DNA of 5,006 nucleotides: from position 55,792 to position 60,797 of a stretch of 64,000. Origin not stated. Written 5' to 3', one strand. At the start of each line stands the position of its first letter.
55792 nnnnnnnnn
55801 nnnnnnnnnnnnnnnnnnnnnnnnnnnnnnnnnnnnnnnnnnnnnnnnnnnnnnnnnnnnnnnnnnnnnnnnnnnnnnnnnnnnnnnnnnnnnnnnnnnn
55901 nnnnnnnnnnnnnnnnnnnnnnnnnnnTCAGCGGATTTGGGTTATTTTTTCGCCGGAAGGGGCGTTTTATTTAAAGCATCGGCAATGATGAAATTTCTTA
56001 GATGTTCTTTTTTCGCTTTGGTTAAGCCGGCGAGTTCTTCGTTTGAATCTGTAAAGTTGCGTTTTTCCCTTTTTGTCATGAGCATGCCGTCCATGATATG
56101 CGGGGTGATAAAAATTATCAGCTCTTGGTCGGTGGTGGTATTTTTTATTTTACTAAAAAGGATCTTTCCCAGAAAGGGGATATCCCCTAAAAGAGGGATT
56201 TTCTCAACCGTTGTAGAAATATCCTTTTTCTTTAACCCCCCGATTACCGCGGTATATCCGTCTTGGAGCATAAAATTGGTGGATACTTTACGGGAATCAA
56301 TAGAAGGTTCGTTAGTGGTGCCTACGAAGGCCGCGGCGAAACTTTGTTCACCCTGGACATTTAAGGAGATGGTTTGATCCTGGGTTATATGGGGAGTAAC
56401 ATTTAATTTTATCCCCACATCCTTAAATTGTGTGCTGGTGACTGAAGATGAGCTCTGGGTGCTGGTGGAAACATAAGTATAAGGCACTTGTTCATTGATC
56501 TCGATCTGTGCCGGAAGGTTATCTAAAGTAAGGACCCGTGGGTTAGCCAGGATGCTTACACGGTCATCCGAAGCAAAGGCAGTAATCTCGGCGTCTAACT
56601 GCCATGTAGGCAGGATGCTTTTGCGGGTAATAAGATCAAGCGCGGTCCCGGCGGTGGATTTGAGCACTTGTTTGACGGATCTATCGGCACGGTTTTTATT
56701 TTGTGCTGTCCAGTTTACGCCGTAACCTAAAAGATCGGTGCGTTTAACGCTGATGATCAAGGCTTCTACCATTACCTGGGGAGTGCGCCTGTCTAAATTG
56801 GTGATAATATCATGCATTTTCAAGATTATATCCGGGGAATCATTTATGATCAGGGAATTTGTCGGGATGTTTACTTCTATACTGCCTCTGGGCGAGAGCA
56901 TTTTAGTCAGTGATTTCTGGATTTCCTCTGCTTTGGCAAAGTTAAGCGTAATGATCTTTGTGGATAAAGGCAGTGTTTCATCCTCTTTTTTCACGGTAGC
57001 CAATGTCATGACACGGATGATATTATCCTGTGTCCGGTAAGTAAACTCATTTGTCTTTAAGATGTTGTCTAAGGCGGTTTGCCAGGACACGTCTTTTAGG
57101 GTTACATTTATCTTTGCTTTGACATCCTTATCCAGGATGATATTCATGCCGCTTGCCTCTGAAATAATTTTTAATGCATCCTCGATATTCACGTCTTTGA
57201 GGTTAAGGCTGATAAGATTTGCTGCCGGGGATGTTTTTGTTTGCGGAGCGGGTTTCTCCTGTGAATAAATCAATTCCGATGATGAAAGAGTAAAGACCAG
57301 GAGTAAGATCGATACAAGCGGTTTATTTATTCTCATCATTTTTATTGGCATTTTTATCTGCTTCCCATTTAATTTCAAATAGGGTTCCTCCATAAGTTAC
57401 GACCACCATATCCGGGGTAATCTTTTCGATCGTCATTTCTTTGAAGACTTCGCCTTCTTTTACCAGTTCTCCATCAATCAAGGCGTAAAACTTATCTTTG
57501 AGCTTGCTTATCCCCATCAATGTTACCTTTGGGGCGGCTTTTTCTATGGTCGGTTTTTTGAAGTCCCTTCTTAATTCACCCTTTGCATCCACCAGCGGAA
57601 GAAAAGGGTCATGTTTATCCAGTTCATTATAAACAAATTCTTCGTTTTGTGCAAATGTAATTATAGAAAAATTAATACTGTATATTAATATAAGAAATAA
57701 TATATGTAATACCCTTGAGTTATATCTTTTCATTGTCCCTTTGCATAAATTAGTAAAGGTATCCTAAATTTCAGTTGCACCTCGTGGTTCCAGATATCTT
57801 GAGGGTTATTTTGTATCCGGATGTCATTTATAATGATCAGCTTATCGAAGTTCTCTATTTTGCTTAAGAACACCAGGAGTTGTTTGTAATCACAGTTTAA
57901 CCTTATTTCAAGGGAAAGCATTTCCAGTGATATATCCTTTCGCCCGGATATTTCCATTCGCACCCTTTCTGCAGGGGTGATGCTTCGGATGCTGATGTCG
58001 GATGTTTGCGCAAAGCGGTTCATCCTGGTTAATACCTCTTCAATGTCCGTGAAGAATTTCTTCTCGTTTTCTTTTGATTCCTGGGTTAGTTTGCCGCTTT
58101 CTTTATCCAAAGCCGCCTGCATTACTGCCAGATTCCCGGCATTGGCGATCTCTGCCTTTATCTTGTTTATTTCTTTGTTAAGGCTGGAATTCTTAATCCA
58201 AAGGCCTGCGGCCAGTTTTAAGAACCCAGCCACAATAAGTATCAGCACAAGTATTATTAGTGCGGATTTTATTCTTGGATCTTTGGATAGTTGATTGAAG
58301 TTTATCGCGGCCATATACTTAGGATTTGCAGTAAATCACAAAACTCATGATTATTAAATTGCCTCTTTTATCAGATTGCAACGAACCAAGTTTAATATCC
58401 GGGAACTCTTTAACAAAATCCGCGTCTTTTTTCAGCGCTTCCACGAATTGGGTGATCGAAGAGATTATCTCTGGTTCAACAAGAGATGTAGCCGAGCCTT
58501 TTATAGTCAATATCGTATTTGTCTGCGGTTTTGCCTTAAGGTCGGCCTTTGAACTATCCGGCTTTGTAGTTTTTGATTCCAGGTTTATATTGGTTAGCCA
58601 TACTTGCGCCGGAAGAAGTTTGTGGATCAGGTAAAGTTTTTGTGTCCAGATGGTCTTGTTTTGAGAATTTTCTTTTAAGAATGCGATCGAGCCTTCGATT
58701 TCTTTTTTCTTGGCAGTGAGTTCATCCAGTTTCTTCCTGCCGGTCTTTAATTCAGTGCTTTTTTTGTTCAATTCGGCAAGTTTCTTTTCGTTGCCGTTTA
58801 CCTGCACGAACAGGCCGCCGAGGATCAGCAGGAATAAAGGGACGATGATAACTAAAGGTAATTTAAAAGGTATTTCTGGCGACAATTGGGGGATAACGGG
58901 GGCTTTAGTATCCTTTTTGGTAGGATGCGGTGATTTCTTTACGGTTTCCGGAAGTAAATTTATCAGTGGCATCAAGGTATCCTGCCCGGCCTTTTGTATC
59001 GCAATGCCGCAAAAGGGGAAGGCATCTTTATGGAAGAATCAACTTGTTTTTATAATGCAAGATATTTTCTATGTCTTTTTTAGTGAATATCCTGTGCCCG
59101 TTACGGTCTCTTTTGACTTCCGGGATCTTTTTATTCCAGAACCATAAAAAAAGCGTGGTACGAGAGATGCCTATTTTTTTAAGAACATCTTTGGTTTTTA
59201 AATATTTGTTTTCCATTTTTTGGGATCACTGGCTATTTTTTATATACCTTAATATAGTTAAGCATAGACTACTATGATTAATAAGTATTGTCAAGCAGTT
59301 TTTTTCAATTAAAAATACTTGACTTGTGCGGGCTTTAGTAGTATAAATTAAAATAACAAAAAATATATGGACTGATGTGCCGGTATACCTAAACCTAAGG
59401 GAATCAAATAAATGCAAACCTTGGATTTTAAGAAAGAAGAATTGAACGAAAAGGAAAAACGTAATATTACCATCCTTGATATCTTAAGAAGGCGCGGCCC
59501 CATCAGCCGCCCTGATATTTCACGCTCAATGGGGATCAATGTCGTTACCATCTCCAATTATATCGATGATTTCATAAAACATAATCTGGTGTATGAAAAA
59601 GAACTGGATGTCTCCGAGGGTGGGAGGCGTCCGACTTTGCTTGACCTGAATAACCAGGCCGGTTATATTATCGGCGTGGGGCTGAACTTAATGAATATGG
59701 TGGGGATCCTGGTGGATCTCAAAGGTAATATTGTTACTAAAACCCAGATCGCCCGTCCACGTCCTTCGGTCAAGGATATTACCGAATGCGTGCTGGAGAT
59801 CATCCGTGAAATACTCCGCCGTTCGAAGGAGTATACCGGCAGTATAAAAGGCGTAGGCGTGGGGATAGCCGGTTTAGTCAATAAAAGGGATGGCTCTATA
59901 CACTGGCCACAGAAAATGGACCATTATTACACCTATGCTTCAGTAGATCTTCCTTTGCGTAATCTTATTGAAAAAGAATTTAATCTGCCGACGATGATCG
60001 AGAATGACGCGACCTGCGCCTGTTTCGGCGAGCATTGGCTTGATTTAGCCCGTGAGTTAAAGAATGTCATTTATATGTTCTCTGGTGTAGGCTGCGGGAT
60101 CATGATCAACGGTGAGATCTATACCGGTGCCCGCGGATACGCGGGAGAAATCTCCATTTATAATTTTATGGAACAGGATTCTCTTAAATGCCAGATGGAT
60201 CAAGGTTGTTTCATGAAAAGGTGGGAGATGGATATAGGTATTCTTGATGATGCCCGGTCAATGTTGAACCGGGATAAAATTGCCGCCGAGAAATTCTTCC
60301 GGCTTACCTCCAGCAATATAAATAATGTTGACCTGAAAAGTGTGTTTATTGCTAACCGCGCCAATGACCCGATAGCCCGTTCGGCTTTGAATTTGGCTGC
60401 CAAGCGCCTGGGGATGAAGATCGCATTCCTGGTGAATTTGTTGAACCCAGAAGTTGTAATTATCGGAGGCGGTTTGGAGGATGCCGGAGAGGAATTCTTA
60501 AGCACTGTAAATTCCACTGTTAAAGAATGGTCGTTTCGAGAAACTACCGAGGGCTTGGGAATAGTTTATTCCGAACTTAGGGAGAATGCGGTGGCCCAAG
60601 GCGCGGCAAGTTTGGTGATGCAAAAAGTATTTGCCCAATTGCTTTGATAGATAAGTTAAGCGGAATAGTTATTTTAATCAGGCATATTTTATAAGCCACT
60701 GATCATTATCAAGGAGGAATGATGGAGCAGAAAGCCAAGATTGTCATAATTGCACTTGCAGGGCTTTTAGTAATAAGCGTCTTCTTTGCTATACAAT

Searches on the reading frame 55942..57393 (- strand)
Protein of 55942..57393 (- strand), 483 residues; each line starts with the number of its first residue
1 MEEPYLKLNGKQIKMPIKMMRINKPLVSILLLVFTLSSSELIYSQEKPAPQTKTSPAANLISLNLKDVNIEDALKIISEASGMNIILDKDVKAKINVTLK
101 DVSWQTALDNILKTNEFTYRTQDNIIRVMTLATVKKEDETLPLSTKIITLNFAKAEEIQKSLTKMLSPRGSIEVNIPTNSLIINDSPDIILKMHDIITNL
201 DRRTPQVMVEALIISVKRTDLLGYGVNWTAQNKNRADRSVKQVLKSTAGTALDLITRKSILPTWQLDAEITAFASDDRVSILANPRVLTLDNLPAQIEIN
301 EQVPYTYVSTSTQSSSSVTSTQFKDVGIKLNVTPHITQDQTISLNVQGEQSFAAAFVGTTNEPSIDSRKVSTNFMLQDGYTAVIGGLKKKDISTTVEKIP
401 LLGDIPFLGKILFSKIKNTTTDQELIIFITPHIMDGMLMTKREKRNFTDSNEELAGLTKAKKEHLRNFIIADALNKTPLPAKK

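Call 8: search_protein_families(library=pfam, proteins=[window:55942-57393:-], max_evalue=0.001)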
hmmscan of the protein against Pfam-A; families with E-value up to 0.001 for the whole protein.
window:55942-57393:- (483 aa): 4 families
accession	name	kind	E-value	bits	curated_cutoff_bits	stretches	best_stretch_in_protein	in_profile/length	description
PF00263.26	Secretin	-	5.8e-46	156.6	27.5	1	274-435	3-169/169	Bacterial type II and III secretion system protein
PF03958.22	Secretin_N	-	1e-12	48.5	28.2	1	145-206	1-69/69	Bacterial type II/III secretion system short domain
PF07660.19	STN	-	1.5e-11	44.3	28.4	1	83-129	1-50/52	Secretin and TonB N terminus short domain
PF21305.2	type_II_gspD_N0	-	3.5e-08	33.6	27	1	63-128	1-71/71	GspD-like, N0 domain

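Call 63: search_protein_families(library=ncbifam, proteins=[window:55942-57393:-], max_evalue=0.001)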
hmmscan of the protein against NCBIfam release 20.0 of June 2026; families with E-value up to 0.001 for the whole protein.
window:55942-57393:- (483 aa): 9 families
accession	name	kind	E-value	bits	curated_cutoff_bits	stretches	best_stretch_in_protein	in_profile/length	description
TIGR02515.1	IV_pilus_PilQ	subfamily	4.6e-85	286.2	284.35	2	259-434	254-427/428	type IV pilus secretin PilQ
TIGR02517.1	type_II_gspD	equivalog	6.1e-62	209.9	351.35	2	177-435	308-591/600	type II secretion system secretin GspD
NF010083.0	PRK13568.1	equivalog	1.9e-55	188.3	554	1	55-434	22-417/419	DNA uptake porin HofQ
NF007851.2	PRK10560.1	exception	3.6e-48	164.4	598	1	57-435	20-410/412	DNA uptake porin HofQ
TIGR02516.1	type_III_yscC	equivalog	9.3e-37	126.6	238.45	1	169-435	198-462/463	type III secretion system outer membrane ring subunit SctC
TIGR02519.1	pilus_MshL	equivalog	4.6e-34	117.8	250.2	1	174-434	3-290/290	pilus (MSHA type) biogenesis protein MshL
NF011873.0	PRK15346.1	equivalog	6.1e-21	74.7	524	1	175-420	241-481/499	EscC/YscC/HrcC family type III secretion system outer membrane ring protein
NF042912.1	Amuc_1098_fam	equivalog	1.7e-20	72.7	750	1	362-436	725-798/805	Amuc_1098 family type IV pilus outer membrane protein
TIGR02520.1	pilus_B_mal_scr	equivalog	1.7e-17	63.2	287.65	1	155-396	221-481/513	PilN family type IVB pilus formation outer membrane protein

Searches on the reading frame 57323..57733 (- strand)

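Call 8: search_protein_families(library=pfam, proteins=[window:57323-57733:-], max_evalue=0.001)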
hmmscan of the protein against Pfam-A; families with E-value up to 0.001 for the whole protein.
window:57323-57733:- (136 aa): 2 families
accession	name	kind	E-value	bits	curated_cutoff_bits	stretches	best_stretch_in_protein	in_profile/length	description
PF16537.11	T2SSB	-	2.6e-06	27.4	28.4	1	85-122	21-59/60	Type II secretion system protein B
PF23862.1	CdsD_C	-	7.6e-05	23.1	27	1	72-121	5-55/56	CdsD C-terminal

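Call 63: search_protein_families(library=ncbifam, proteins=[window:57323-57733:-], max_evalue=0.001)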
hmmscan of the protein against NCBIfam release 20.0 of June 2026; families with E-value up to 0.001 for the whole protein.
window:57323-57733:- (136 aa): 0 families

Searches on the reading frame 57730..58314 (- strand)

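Call 8: search_protein_families(library=pfam, proteins=[window:57730-58314:-], max_evalue=0.001)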
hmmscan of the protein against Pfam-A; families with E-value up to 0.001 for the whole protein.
window:57730-58314:- (194 aa): 2 families
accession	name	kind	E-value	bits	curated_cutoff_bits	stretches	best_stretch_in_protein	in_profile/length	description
PF04350.18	PilO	-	3e-06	27.9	22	1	50-186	9-137/145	Pilus assembly protein, PilO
PF10741.14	T2SSM_b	-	0.00092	19.5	21.7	0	125-172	47-94/111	Type II secretion system (T2SS), protein M subtype b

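Call 63: search_protein_families(library=ncbifam, proteins=[window:57730-58314:-], max_evalue=0.001)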
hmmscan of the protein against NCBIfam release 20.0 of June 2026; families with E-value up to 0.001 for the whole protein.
window:57730-58314:- (194 aa): 2 families
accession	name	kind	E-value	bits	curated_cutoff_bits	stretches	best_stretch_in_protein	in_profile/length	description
NF040576.1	T2SS_GspM_XpsM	equivalog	5.7e-06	26.1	60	1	21-172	5-155/180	type II secretion system protein GspM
NF038287.2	Amuc_1100_fam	equivalog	0.00023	20.7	180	0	86-172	194-250/326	Amuc_1100 family pilus-like protein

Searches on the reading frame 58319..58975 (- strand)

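Call 8: search_protein_families(library=pfam, proteins=[window:58319-58975:-], max_evalue=0.001)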
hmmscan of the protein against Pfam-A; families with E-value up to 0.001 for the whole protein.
window:58319-58975:- (218 aa): 0 families

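Call 63: search_protein_families(library=ncbifam, proteins=[window:58319-58975:-], max_evalue=0.001)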
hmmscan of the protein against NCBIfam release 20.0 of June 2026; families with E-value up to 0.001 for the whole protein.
window:58319-58975:- (218 aa): 1 family
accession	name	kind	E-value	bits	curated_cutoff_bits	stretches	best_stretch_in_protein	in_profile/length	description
NF045709.1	Amuc_1101_fam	equivalog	2.2e-05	23.5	650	1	58-154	398-496/608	Amuc_1101 family PilM-like pilus complex protein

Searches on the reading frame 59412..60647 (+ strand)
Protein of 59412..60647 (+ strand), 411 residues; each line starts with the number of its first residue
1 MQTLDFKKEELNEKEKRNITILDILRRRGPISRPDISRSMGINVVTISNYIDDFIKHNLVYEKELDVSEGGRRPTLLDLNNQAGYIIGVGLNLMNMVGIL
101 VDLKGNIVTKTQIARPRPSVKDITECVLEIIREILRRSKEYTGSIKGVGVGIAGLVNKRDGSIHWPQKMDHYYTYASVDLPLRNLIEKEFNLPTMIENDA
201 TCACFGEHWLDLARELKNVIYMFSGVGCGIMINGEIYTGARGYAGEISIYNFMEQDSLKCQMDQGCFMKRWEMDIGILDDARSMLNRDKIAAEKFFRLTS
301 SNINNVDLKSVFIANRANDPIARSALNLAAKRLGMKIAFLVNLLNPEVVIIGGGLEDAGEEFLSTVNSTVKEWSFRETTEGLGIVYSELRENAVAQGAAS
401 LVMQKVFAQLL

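Call 8: search_protein_families(library=pfam, proteins=[window:59412-60647:+], max_evalue=0.001)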
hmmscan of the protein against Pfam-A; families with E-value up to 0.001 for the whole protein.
window:59412-60647:+ (411 aa): 1 family
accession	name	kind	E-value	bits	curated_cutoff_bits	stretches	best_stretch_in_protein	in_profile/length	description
PF00480.26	ROK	-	6.9e-42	144.4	22.9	1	95-404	10-293/294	ROK family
